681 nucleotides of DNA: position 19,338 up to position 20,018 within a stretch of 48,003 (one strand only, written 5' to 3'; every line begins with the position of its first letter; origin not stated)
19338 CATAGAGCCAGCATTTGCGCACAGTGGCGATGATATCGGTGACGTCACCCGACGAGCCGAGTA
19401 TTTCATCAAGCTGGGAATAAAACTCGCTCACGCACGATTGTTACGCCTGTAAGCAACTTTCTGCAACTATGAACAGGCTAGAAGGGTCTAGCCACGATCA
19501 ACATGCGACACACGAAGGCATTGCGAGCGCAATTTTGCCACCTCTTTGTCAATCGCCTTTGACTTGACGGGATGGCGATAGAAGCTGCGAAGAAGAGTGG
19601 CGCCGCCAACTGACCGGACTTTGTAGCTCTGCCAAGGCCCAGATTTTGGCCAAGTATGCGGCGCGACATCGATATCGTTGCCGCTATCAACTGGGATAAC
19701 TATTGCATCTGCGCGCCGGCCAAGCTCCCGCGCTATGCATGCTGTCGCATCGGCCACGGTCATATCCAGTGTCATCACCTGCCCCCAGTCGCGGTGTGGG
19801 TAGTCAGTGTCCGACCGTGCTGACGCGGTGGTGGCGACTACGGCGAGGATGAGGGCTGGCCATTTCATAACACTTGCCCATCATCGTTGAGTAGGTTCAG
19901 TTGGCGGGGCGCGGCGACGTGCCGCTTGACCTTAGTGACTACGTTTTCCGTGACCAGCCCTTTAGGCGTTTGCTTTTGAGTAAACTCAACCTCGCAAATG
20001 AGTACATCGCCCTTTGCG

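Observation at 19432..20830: Low-GC two-gene cassette (299-aa orphan + 126-aa signal-peptide protein) wedged into the tail-tip module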

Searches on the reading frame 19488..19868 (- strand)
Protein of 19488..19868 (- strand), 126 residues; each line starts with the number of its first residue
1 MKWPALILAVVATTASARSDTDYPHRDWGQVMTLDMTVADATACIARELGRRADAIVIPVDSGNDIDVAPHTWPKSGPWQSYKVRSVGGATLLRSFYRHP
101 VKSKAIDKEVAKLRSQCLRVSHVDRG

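Call 5: search_protein_families(library=pfam, proteins=[window:19488-19868:-], max_evalue=0.1)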
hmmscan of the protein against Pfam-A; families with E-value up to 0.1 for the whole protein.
window:19488-19868:- (126 aa): 0 families

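Call 6: search_protein_families(library=padloc, proteins=[window:19488-19868:-], max_evalue=1)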
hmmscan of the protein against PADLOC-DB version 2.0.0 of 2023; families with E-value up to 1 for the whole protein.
window:19488-19868:- (126 aa): 0 families

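Call 7: search_protein_families(library=phrogs, proteins=[window:19488-19868:-], max_evalue=0.01)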
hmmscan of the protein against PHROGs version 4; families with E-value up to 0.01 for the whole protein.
window:19488-19868:- (126 aa): 0 families

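Call 8: search_protein_families(library=ncbifam, proteins=[window:19488-19868:-], max_evalue=1)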
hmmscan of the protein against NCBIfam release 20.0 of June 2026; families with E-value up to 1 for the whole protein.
window:19488-19868:- (126 aa): 0 families

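Call 33: find_homologous_proteins(query=window:19488-19868:-, max_evalue=0.01)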
Query window:19488-19868:- (126 aa): 57 proteins with E <= 0.01 among 77 candidates.
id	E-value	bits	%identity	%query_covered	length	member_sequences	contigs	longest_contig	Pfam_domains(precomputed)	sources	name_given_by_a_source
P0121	7.5e-79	280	100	100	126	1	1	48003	-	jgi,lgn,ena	-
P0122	1.7e-55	205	76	96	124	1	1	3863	-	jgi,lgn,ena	-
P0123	2.2e-46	175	68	89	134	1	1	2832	-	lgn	-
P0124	3.2e-45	171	66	90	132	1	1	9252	-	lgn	-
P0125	6.4e-45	170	66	88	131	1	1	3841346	-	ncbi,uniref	ncbi:hypothetical protein WBP06_09485 [Novosphingobium sp. BL-8H]|uniref:hypothetical protein n=1 Ta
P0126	1.2e-44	170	63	96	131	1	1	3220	-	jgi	jgi:hypothetical protein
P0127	1.6e-44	169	63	98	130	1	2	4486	-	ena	-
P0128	8.3e-44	167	63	94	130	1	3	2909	-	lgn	-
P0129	5.5e-43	164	62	93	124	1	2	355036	-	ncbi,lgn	-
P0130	4.9e-42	161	62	90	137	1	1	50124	-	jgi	-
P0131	1.1e-41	160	61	95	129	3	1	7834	-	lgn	-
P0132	1.3e-41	160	63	93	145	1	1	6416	-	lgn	-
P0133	1.7e-41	159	62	92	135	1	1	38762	-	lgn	-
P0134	4.0e-41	158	61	96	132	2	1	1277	-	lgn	-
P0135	4.2e-40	155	57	95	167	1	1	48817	-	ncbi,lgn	-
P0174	5.4e-25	106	39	98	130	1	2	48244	-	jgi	jgi:hypothetical protein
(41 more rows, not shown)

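Call 35: find_encoding_contigs(protein=P0125, flank=8000, max_places=3)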
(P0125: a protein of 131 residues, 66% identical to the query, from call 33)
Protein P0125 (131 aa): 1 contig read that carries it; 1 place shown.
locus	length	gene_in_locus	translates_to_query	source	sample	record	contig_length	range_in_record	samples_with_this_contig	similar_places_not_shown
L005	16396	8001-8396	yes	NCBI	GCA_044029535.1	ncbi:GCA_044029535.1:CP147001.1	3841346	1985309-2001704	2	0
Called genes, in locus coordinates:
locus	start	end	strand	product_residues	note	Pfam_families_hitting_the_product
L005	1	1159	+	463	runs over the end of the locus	-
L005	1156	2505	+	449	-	-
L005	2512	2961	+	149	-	-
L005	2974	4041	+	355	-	PF19774:DUF6260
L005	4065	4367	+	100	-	-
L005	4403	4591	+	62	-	-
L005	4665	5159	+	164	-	PF20557:DnaT_2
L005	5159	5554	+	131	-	-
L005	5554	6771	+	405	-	-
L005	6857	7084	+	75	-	-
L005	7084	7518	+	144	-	-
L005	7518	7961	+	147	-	PF13554:Phage_tail_terminator_5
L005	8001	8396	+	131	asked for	-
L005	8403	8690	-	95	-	-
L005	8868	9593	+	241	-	-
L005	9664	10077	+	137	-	PF27119:Phage_YdaY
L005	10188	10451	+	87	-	-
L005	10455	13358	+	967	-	PF06791:TMP_2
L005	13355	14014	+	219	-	-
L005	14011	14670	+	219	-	-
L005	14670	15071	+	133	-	PF22262:DUF6950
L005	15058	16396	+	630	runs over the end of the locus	-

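Call 36: find_encoding_contigs(protein=P0174, flank=8000, max_places=3)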
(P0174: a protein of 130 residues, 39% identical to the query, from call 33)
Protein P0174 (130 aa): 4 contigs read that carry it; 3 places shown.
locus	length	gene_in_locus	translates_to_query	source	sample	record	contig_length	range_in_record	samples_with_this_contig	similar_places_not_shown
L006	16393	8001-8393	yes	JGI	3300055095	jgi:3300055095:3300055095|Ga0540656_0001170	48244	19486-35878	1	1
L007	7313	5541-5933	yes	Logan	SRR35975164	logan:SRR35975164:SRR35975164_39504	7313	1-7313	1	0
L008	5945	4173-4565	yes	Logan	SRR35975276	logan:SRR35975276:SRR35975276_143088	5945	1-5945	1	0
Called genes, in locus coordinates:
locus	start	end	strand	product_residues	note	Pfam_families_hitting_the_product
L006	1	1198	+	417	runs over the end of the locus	PF04233:Phage_Mu_F (faint)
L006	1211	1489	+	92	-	-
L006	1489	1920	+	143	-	-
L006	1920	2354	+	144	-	PF13554:Phage_tail_terminator_5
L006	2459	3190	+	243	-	-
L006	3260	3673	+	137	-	PF27119:Phage_YdaY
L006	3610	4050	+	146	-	PF23812:Phage_TAC_18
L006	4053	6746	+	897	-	PF06791:TMP_2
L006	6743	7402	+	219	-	-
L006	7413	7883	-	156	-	-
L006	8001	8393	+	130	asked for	-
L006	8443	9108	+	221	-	-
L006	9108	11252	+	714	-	-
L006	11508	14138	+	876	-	-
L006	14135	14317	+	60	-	-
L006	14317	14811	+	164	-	-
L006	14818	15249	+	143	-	-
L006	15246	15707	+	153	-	-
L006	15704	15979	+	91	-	-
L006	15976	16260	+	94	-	-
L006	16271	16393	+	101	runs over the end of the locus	-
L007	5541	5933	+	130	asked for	-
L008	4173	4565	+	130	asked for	-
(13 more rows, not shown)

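Call 47: search_protein_families(library=pfam, proteins=[L006:7413-7883:-], max_evalue=0.01)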
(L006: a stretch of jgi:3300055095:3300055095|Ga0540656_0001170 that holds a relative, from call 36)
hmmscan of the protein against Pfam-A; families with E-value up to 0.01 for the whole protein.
L006:7413-7883:- (156 aa): 0 families

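Call 48: search_protein_families(library=padloc, proteins=[L006:7413-7883:-], max_evalue=0.01)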
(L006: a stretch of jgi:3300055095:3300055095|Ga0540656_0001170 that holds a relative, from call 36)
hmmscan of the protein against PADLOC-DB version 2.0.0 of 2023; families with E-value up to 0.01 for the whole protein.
L006:7413-7883:- (156 aa): 0 families

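Call 64: predict_structure(alignment_id=A1)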
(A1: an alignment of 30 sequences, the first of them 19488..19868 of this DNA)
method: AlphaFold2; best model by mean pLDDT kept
length: 126 residues; sequences in the alignment: 30
mean_pLDDT: 81.6   pTM: 0.72
mean pLDDT of the five models: 81.6, 81.5, 81.5, 81.3, 80.4
residues with pLDDT >= 90: 70; 70-90: 25; 50-70: 10; < 50: 21
segments of 3 or more residues with pLDDT < 50: 1-3, 10-25
pLDDT, mean of each block of 10 residues (from residue 1): 49 46 55 96 97 95 94 78 94 89 88 96 82
secondary structure, 60 per line:
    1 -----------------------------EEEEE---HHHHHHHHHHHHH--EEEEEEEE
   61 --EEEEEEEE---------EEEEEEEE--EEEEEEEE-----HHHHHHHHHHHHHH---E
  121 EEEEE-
elements in order: E30-34 H38-50 E53-60 E63-70 E80-87 E90-97 H103-116 E120-125
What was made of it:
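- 19488..19868 (-): 126-aa exported protein ('sp126'). Signal peptide is residues 1-17 (19818..19868). The mature domain starts with the invariant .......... and has two invariant cysteines (C44, C117). Model pLDDT is above 90 for the mature domain and below 50 for residues 1-25 (call 64).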

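Call 69: fold_search(model_id=the predicted structure, library=pdb)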
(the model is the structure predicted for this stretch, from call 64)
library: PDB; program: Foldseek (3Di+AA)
matches with E <= 10: 1460; with E <= 0.001: 0
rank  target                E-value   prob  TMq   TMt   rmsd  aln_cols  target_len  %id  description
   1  6pny                  4.3e-03  1.00  0.48  0.51   3.6       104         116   14  X-ray Structure of Flpp3 (released 2020-02-26)
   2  2ehb_D                4.9e-03  1.00  0.48  0.48   5.8       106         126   10  The structure of the C-terminal domain of the protein kinase AtSOS2 bound to the calcium sensor AtSOS3 (released 2007-09-25)
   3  5wi2_B                6.1e-03  1.00  0.50  0.64   4.5        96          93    9  Crystal structure of the KA1 domain from human Chk1 (released 2017-10-04)
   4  9nlt_B                7.3e-03  1.00  0.51  0.59   3.8       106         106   13  Crystal Structure of Flpp3-minibinder687 Complex (released 2025-10-22)
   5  5wi2_A                1.1e-02  1.00  0.49  0.64   3.9        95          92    8  Crystal structure of the KA1 domain from human Chk1 (released 2017-10-04)
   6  1v5s_MODEL_1_A        1.6e-02  1.00  0.47  0.47   6.0       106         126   13  Solution structure of kinase associated domain 1 of mouse MAP/microtubule affinity-regulating kinase 3 (released 2004-05-25)
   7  2fpn                  1.7e-02  0.87  0.35  0.24   7.5       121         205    9  The crystal structure of the ywmB protein from Bacillus subtilis (released 2006-03-14)
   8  3c6m_B                2.0e-02  0.95  0.36  0.17   5.7       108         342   16  Crystal structure of human spermine synthase in complex with spermine and 5-methylthioadenosine (released 2008-02-19)
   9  3c6k_B                2.6e-02  0.99  0.47  0.21   3.8       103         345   13  Crystal structure of human spermine synthase in complex with spermidine and 5-methylthioadenosine (released 2008-02-19)
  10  6m1u                  2.9e-02  1.00  0.47  0.49   6.3        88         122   11  Crystal structure of the vertebrate conserved region (VCR) of human METTL16 (released 2020-04-01)
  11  5d5n_B                2.9e-02  0.44  0.20  0.12  13.1        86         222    7  Crystal Structure of the Human Cytomegalovirus pUL50-pUL53 Complex (released 2015-10-07)
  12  2mu4_MODEL_1_A        3.0e-02  0.98  0.43  0.47   4.7        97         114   16  Structure of F. tularensis Virulence Determinant (released 2015-06-10)
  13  7zlf                  3.2e-02  0.35  0.24  0.21  13.4       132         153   11  Mutant L39Y-L58F of recombinant bovine beta-lactoglobulin in complex with endogenous fatty acid (released 2023-04-26)
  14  5nun                  3.4e-02  0.41  0.27  0.23  13.6       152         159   10  Engineered beta-lactoglobulin: variant F105L-L39A-M107F in complex with chlorpromazine (LG-LAF-CLP) (released 2018-04-04)
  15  3dxc_C                4.3e-02  0.57  0.24  0.25  12.6       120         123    9  Crystal structure of the intracellular domain of human APP in complex with Fe65-PTB2 (released 2008-09-16)
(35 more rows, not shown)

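Call 88: find_encoding_contigs(protein=P0122, flank=4000, max_places=4)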
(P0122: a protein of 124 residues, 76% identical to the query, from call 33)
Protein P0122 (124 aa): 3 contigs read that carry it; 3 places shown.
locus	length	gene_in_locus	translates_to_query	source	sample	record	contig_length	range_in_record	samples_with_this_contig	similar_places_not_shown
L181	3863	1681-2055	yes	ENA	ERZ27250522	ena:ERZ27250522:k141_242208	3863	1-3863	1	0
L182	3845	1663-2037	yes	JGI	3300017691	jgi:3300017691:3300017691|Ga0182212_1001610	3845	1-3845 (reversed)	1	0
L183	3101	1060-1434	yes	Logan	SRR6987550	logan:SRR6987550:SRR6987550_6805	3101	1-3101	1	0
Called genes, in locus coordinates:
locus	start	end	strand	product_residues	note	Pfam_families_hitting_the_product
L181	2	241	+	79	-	?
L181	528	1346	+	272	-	PF08346:AntA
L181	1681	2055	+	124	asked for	-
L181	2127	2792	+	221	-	-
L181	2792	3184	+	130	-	PF22262:DUF6950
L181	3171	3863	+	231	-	?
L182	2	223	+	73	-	?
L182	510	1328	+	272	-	PF08346:AntA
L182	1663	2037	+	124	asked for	-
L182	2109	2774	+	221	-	-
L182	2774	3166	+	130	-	PF22262:DUF6950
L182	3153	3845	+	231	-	?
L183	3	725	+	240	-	?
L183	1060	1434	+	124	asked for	-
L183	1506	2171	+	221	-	-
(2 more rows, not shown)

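Call 95: find_homologous_proteins(query=A1, max_evalue=0.01)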
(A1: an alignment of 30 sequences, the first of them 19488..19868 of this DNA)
Query A1 (30 sequences) (126 aa, profile of the alignment): 113 proteins with E <= 0.01 among 8000 candidates.
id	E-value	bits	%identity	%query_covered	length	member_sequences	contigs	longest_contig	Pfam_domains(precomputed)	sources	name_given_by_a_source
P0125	1.2e-56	208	66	88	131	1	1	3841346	-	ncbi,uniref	ncbi:hypothetical protein WBP06_09485 [Novosphingobium sp. BL-8H]|uniref:hypothetical protein n=1 Ta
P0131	2.0e-55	204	61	95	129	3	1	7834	-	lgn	-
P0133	3.0e-55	204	62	92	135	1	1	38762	-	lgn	-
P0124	6.0e-55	203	66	90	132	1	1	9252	-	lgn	-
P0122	6.4e-55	203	76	96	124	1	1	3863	-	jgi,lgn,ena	-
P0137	1.0e-54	202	59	98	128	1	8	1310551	-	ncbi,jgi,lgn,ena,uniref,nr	ncbi:hypothetical protein [Sphingomonas sp. UBA978]|uniref:hypothetical protein n=1 Tax=Sphingomonas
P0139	1.1e-54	202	56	98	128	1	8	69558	-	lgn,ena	-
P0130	2.3e-54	201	62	90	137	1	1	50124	-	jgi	-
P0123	2.6e-54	201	68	89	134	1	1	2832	-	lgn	-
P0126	2.8e-54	201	63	96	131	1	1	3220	-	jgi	jgi:hypothetical protein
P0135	2.8e-54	201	57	95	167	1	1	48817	-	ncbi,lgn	-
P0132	3.3e-54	200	63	93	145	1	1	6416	-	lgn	-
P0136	6.1e-54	199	58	98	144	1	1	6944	-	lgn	-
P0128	6.2e-54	199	63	94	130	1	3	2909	-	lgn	-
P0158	7.6e-54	199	47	100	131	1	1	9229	-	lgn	-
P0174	1.1e-51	192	39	98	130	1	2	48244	-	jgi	jgi:hypothetical protein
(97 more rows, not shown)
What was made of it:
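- Checked: The 126-aa family has 113 members (call 95).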
